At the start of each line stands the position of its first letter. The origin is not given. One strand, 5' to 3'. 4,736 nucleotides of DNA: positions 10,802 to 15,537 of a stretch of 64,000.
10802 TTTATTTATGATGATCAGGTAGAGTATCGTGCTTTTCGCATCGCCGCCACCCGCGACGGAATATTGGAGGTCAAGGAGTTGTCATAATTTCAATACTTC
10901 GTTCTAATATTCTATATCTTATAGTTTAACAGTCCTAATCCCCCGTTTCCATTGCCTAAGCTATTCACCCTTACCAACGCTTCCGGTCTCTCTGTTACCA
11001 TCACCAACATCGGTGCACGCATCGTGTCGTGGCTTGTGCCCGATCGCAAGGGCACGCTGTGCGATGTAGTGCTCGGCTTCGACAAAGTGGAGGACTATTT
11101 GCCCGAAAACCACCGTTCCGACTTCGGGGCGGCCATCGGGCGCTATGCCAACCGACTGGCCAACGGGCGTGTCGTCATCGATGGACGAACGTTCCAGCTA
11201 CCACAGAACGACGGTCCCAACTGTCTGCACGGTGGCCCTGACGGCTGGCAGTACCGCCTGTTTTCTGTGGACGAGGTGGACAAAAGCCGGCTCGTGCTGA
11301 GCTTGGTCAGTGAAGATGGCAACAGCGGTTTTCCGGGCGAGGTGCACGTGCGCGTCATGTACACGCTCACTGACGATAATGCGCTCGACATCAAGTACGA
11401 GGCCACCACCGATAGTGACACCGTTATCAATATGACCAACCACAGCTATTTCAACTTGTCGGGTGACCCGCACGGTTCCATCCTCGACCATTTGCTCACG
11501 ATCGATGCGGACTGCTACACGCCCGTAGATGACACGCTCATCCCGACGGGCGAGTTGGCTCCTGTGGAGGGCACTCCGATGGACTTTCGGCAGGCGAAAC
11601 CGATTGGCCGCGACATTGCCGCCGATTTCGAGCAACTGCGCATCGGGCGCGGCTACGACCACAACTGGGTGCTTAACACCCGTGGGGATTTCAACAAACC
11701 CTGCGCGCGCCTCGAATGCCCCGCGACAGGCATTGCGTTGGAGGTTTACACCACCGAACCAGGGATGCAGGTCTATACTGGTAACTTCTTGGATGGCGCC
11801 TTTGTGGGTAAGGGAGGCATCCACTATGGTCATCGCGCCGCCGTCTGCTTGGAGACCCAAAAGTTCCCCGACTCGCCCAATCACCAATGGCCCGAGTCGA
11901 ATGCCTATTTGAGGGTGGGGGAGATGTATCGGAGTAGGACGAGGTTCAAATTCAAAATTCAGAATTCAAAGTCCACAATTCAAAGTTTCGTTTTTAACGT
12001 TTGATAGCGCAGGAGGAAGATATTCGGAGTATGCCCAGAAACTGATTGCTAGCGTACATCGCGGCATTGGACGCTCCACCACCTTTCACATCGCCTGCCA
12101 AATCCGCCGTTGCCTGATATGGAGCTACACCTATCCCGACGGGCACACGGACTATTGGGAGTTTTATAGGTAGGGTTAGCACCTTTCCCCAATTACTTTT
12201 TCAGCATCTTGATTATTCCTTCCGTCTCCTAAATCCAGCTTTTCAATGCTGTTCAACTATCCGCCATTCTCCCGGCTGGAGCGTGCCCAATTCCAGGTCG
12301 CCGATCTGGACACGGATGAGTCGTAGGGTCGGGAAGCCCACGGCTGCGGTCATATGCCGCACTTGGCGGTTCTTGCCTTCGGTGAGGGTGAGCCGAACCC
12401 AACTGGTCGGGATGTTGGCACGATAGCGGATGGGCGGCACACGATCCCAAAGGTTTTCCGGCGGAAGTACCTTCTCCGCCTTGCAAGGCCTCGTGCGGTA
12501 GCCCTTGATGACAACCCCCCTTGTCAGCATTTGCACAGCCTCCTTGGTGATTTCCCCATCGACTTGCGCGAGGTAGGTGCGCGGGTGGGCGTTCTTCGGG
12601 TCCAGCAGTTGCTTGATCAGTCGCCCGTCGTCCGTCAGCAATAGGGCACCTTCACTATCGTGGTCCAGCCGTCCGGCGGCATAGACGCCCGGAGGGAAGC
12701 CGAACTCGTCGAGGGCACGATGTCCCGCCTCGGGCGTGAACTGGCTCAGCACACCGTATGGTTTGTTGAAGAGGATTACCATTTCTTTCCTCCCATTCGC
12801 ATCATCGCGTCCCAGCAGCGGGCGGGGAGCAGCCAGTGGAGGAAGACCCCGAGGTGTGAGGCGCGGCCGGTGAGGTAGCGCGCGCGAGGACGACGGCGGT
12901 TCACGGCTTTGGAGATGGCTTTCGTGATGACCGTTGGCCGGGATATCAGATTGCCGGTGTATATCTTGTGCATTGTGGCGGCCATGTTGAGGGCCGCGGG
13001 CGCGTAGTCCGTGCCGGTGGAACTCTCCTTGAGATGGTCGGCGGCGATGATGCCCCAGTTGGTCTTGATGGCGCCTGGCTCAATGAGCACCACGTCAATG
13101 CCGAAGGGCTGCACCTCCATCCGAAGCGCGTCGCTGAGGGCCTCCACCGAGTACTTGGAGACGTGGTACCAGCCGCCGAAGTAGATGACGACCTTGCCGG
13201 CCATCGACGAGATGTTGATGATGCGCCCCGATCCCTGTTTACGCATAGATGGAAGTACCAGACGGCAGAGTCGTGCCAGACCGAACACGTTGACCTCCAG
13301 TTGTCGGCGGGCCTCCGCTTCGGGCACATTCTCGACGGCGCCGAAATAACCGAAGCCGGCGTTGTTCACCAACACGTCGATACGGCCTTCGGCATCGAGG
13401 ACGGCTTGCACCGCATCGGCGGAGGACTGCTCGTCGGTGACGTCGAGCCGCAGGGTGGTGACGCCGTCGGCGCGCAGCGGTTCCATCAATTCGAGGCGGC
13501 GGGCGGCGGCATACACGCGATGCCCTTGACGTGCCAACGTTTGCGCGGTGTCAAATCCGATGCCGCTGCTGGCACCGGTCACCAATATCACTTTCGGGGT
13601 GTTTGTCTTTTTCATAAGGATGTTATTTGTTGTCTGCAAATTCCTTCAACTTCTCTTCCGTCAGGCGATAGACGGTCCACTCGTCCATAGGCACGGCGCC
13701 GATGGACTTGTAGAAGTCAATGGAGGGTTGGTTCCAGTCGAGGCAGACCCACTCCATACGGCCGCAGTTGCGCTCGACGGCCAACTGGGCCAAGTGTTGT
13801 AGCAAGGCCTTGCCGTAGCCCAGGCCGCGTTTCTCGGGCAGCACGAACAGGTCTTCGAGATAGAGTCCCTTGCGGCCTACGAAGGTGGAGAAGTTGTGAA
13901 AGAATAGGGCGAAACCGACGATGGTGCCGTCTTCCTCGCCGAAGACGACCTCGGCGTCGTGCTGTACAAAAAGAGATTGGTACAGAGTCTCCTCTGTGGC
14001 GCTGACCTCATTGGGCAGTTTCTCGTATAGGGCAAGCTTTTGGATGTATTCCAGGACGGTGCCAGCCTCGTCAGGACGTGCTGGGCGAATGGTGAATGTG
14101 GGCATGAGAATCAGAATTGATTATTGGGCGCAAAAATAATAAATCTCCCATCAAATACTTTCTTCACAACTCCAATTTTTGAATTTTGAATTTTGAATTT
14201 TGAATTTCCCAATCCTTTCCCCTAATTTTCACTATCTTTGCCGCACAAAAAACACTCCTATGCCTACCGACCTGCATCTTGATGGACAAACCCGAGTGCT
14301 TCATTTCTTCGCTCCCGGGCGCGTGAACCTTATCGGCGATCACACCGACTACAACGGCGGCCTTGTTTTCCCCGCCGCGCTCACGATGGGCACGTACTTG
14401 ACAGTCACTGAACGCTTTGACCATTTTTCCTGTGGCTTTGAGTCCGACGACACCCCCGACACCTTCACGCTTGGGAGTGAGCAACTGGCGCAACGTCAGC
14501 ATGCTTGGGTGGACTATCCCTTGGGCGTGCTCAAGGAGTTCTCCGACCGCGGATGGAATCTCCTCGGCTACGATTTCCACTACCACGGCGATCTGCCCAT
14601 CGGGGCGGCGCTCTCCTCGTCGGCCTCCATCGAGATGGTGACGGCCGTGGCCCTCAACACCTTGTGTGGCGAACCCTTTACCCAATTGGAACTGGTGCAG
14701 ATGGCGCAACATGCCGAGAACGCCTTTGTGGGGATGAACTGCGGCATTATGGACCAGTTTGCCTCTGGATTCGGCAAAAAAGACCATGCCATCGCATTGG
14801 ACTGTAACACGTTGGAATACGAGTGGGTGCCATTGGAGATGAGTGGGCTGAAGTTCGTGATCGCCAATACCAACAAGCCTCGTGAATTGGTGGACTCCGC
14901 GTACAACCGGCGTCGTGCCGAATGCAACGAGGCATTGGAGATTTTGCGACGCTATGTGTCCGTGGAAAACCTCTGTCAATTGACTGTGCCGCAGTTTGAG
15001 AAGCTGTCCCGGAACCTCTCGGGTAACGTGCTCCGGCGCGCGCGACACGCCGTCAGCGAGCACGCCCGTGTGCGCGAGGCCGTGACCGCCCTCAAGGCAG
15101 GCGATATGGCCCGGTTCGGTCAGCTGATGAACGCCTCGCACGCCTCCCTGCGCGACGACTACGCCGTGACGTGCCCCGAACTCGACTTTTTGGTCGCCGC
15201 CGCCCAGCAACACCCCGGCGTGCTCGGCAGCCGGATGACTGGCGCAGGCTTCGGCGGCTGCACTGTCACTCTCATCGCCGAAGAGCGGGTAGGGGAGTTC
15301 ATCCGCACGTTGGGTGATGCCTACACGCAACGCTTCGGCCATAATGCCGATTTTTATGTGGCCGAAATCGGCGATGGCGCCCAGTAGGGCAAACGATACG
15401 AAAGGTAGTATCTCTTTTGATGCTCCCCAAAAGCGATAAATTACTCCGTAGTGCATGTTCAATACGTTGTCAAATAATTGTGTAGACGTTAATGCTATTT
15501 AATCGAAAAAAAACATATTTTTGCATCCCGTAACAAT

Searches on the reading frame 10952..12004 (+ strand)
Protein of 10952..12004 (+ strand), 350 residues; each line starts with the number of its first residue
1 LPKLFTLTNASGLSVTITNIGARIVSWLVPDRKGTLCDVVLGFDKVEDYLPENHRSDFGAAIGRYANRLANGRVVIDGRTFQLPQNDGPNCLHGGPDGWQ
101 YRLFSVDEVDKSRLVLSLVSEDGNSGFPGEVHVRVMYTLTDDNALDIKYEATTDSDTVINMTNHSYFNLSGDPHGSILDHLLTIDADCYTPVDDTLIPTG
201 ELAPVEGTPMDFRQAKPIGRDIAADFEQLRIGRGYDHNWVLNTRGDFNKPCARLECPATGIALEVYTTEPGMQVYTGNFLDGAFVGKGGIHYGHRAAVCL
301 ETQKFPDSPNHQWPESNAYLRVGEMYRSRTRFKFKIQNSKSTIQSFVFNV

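Call 69: search_protein_families(library=pfam, proteins=[window:10952-12004:+], max_evalue=0.001)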
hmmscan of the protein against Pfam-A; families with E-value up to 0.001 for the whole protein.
window:10952-12004:+ (350 aa): 1 family
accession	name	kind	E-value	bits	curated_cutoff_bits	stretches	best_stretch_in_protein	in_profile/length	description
PF01263.26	Aldose_epim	-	2.4e-91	306.7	27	1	4-333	2-299/299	Aldose 1-epimerase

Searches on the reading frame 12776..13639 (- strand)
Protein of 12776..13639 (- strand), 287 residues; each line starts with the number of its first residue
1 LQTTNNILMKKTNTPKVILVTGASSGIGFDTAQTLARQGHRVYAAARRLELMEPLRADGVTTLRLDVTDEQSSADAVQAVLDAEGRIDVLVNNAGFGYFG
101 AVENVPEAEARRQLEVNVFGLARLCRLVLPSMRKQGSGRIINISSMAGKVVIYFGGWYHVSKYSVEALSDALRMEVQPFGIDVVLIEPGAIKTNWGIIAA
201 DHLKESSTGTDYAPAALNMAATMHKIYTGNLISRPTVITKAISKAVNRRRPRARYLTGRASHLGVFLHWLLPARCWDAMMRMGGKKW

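Call 69: search_protein_families(library=pfam, proteins=[window:12776-13639:-], max_evalue=0.001)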
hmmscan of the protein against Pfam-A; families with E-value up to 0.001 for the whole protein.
window:12776-13639:- (287 aa): 7 families
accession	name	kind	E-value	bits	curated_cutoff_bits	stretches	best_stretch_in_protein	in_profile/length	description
PF00106.31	adh_short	-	1.1e-47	162.5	26.6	1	16-194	1-185/195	short chain dehydrogenase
PF13561.12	adh_short_C2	-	9.1e-37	127.3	27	1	22-195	1-180/236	Enoyl-(Acyl carrier protein) reductase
PF01370.27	Epimerase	-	9.5e-09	35.5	20.9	1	18-149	1-121/240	NAD dependent epimerase/dehydratase family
PF08659.16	KR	-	6.1e-08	33.2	22.6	1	18-169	3-160/180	KR domain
PF13460.12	NAD_binding_10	-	5.1e-07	30.2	27.2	1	22-194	1-149/184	NAD(P)H-binding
PF05368.20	NmrA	-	0.00023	21.3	27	1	16-80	3-70/298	NmrA-like family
PF04321.23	RmlD_sub_bind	-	0.00055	19.5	27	1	18-125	3-86/287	RmlD substrate binding domain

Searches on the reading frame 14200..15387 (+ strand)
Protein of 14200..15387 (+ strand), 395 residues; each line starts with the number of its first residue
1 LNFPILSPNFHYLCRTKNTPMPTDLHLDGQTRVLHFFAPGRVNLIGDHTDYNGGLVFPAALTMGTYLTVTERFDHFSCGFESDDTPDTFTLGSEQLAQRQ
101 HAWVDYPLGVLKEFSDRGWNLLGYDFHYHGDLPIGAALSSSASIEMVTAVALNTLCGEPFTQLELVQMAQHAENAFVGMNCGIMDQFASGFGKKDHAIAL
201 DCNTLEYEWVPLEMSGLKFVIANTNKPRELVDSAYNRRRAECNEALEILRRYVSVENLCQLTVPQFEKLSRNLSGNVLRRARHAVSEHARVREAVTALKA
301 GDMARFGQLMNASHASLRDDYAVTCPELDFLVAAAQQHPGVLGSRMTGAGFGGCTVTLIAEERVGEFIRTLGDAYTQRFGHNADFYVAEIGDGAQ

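Call 5: search_protein_families(library=pfam, proteins=[window:14200-15387:+], max_evalue=0.001)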
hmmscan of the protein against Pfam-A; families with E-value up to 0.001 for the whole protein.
window:14200-15387:+ (395 aa): 3 families
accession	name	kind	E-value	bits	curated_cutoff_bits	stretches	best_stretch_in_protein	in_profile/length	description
PF00288.32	GHMP_kinases_N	-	8e-19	68.1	22.3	1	106-193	2-87/87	GHMP kinases N terminal domain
PF10509.15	GalKase_gal_bdg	-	5.8e-17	61.4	23.1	1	35-69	13-47/49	Galactokinase galactose-binding signature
PF08544.19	GHMP_kinases_C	-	6.6e-15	55.7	21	1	295-371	2-79/85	GHMP kinases C terminal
